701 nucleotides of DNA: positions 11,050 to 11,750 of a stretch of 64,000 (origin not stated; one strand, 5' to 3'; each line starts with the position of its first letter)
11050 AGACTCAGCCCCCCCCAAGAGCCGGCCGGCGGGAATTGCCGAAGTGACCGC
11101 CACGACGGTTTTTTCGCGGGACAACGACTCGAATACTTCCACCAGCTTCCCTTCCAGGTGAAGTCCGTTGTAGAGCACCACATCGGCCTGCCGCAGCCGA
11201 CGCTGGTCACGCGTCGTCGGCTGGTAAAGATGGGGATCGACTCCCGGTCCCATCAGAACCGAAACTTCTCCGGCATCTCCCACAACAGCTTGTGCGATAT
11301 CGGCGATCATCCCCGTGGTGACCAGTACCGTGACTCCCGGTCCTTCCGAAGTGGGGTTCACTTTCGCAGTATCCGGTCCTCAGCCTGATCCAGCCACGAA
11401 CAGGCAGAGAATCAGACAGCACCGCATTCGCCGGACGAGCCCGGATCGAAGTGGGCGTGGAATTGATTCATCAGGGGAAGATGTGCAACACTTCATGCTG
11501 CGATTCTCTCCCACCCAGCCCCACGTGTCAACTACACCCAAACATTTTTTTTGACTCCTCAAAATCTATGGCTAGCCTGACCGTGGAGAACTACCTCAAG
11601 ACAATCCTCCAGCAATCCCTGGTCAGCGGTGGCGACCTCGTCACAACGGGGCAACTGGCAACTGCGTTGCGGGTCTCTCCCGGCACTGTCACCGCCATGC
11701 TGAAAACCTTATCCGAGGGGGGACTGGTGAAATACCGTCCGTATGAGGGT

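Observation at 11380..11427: In-frame TGA exactly at the expected signal-peptide/lipoprotein Cys of the metal-binding protein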

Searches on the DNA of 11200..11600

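Call 43: search_rna_families(source=window, start=11200, end=11600, threshold=evalue, max_evalue=10)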
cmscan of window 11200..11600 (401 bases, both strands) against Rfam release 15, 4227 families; matches with E-value up to 10: 3.
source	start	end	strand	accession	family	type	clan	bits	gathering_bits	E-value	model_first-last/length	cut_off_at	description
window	11316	11426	-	RF00392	SNORA5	Gene; snRNA; snoRNA; HACA-box;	CL00024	16.3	30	0.48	1-134/134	no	Small nucleolar RNA SNORA5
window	11426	11482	+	RF03695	MIR6151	Gene; miRNA;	-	14.4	71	2.6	1-71/71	no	MIR6151 microRNA precursor family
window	11200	11267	-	RF03108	Methylosinus-1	Gene; sRNA;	-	12.4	145.1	1.2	1-66/214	3'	Methylosinus-1 RNA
